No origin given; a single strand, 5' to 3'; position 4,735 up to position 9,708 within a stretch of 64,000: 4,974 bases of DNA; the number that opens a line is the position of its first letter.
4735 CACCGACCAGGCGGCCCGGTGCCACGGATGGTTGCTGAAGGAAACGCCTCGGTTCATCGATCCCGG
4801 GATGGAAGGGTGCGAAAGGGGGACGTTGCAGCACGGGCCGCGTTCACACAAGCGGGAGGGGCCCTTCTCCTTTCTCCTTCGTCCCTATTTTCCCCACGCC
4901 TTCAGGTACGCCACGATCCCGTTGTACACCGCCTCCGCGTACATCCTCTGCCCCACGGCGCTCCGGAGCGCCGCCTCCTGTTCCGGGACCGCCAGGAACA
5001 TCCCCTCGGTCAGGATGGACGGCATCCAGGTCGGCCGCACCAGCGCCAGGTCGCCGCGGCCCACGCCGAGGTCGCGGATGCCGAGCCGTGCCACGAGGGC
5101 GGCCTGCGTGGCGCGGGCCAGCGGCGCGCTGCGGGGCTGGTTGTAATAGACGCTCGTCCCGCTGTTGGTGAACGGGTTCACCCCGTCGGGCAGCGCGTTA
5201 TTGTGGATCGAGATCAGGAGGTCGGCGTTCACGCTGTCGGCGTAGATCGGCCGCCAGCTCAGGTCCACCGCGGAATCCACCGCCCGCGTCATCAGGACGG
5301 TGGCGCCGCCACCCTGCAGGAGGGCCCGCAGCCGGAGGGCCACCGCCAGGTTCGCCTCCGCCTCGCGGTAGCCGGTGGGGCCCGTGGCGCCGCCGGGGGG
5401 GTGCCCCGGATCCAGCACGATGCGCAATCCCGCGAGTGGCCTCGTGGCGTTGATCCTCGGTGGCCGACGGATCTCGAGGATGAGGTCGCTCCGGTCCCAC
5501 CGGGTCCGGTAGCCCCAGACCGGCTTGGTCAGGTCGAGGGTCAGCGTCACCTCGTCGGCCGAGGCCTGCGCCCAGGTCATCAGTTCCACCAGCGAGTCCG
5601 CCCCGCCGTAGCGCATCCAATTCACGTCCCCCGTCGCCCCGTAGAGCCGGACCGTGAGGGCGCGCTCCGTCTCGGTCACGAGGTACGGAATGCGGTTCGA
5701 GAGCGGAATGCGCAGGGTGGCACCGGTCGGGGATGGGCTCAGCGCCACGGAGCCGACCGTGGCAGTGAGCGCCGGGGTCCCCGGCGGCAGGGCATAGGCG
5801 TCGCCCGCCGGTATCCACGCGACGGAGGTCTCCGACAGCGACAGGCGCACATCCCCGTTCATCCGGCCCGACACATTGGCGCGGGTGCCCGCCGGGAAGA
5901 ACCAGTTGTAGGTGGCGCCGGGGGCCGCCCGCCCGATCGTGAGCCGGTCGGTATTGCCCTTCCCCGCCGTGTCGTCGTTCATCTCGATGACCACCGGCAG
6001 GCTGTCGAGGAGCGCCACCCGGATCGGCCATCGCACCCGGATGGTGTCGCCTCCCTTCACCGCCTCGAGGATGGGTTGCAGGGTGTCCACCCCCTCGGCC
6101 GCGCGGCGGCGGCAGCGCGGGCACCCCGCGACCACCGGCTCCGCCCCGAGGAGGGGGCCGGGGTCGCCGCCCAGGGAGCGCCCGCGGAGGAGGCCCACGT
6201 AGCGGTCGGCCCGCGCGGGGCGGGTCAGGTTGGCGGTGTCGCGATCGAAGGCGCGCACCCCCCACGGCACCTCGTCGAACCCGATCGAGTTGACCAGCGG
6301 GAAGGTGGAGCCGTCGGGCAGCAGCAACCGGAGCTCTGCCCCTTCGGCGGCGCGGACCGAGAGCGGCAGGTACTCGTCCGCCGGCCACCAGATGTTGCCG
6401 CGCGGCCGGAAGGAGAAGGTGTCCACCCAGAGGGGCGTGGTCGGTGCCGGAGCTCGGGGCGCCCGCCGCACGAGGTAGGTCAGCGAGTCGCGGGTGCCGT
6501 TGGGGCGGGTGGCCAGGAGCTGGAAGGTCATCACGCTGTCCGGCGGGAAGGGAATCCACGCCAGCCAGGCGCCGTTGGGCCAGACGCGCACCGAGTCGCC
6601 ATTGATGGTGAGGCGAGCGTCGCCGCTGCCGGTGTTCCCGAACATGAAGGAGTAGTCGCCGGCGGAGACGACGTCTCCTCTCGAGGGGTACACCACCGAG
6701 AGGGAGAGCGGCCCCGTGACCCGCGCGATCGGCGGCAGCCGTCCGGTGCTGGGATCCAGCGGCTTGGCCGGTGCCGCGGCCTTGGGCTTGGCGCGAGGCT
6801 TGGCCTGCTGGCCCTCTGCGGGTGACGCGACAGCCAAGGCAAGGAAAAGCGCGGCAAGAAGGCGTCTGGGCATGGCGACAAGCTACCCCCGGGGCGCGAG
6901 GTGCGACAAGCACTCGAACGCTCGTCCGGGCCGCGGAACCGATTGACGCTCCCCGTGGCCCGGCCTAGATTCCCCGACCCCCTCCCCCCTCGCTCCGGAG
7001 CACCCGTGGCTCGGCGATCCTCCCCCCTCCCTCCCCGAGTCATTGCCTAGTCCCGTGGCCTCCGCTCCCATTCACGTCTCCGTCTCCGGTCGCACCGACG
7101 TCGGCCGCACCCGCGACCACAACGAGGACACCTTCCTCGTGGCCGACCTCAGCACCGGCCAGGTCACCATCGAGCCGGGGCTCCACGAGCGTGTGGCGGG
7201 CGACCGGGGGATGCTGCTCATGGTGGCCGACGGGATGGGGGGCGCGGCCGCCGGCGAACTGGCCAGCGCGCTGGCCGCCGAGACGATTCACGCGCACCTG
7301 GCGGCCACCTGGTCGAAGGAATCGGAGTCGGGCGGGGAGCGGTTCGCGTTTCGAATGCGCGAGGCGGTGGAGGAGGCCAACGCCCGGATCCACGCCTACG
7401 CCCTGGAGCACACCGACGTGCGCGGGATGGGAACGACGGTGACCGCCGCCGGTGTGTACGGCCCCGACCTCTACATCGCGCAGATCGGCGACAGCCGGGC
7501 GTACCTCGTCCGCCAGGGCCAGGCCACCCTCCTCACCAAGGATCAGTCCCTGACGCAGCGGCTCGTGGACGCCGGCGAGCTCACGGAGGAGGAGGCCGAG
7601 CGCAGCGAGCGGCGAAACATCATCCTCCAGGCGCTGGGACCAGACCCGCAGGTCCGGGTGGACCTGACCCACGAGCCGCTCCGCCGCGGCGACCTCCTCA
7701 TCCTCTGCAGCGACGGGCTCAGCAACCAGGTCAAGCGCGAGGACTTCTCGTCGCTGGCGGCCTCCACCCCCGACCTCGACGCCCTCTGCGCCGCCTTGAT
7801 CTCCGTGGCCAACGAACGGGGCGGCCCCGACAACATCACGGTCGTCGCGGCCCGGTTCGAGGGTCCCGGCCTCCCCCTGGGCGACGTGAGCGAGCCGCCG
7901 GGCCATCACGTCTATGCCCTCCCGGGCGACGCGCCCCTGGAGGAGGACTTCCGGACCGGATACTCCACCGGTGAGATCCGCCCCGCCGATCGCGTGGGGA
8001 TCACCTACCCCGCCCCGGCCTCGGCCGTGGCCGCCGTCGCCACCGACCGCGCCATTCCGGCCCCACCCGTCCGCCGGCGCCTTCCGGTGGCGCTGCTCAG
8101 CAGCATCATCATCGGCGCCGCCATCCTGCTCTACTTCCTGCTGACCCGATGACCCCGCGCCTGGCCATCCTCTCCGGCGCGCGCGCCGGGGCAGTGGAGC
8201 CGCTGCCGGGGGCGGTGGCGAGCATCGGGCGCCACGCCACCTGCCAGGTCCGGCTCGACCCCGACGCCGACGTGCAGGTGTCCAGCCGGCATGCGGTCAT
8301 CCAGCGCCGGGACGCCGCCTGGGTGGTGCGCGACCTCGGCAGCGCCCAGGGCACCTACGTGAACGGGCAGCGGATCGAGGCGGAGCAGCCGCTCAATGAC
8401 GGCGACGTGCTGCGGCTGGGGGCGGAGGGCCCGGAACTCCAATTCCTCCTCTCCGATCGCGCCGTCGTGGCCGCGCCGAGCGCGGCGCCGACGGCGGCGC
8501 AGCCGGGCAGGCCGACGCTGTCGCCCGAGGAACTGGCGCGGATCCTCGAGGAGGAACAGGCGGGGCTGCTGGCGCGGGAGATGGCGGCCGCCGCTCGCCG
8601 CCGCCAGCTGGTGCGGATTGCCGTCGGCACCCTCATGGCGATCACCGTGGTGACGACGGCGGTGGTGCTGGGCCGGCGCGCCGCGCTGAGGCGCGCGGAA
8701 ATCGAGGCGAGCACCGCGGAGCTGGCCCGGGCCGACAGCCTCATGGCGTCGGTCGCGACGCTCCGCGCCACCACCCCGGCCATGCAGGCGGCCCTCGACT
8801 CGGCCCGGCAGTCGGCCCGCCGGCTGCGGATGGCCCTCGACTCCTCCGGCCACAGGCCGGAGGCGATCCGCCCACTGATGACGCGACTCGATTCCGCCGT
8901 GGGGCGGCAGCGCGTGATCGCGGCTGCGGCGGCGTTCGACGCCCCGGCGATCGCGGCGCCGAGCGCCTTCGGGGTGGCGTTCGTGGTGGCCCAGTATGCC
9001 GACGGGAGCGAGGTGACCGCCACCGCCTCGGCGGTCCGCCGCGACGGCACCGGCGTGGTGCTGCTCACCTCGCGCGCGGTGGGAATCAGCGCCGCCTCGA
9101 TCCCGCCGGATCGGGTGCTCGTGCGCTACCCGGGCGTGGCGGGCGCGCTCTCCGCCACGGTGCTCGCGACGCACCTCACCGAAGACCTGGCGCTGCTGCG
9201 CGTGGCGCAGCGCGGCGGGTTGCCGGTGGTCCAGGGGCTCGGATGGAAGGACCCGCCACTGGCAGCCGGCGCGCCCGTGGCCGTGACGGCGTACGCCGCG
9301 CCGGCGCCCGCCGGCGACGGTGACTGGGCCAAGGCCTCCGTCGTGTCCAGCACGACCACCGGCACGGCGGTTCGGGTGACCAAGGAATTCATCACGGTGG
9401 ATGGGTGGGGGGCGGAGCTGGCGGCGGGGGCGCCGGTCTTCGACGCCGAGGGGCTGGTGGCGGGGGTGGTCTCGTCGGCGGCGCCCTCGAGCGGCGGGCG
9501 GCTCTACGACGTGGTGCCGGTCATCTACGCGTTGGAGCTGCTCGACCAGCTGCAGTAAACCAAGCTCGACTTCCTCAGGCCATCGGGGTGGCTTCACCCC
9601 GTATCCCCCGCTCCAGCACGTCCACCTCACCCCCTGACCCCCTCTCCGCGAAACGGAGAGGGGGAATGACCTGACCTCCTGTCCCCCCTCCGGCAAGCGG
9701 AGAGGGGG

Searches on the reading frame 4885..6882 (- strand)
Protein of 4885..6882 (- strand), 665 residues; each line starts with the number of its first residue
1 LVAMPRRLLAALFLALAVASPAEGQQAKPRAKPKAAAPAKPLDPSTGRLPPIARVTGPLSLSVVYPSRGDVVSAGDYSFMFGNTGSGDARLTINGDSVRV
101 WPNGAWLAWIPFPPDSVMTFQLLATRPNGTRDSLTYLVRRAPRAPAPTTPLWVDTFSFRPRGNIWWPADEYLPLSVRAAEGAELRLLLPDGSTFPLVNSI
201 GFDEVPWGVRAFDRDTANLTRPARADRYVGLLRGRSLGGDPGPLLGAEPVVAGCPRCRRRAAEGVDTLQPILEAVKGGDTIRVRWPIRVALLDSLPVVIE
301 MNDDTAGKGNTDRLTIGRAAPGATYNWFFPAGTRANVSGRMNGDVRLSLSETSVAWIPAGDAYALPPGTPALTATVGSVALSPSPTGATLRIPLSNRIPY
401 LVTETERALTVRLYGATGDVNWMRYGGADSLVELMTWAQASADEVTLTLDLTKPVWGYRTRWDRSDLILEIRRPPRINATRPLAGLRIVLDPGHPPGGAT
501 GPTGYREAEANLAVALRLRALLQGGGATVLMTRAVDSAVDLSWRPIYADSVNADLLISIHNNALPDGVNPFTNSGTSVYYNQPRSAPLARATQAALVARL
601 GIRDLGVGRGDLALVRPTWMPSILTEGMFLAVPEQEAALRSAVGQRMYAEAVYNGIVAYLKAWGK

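Call 52: search_protein_families(library=pfam, proteins=[window:4885-6882:-], max_evalue=0.0001)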
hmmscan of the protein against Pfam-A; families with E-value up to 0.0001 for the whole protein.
window:4885-6882:- (665 aa): 1 family
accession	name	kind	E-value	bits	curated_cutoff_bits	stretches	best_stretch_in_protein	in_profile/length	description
PF01520.23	Amidase_3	-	1.6e-35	123.2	27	1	488-656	1-172/174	N-acetylmuramoyl-L-alanine amidase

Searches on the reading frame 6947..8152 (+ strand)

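Call 52: search_protein_families(library=pfam, proteins=[window:6947-8152:+], max_evalue=0.0001)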
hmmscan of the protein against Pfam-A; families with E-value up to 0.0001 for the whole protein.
window:6947-8152:+ (401 aa): 3 families
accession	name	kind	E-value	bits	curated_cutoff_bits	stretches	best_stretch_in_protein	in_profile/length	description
PF13672.11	PP2C_2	-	4.1e-16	59.6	24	1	86-269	22-186/209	Protein phosphatase 2C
PF00481.26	PP2C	-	1.5e-10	41.7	20.3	1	90-203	36-143/255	Protein phosphatase 2C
PF07228.17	SpoIIE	-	6.2e-08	33.3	25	1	86-304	2-191/192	Stage II sporulation protein E (SpoIIE)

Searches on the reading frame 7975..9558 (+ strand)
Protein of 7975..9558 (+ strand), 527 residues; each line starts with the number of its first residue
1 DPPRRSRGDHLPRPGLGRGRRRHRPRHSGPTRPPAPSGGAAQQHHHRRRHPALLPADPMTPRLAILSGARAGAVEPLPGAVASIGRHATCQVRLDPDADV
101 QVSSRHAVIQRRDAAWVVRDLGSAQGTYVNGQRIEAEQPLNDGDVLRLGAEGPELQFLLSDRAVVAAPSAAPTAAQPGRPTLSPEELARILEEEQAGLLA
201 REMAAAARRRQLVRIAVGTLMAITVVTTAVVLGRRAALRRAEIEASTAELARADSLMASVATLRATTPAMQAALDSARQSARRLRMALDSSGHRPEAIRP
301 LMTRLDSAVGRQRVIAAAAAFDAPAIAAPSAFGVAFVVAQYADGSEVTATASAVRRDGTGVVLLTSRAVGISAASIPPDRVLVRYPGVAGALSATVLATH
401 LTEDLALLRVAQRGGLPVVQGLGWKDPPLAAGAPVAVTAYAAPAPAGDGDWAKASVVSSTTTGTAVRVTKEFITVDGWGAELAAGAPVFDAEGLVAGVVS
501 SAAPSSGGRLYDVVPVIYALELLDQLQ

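Call 52: search_protein_families(library=pfam, proteins=[window:7975-9558:+], max_evalue=0.0001)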
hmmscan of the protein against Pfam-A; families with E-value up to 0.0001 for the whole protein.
window:7975-9558:+ (527 aa): 3 families
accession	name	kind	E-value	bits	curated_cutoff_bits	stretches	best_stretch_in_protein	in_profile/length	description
PF00498.31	FHA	-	1.4e-19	70.7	20.7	1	83-149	2-67/67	FHA domain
PF16697.10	Yop-YscD_cpl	-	2.6e-15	56.9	33.2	1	65-150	2-85/94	Inner membrane component of T3SS, cytoplasmic domain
PF13365.12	Trypsin_2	-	2.3e-07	32.1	27.6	1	391-498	40-144/144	Trypsin-like peptidase domain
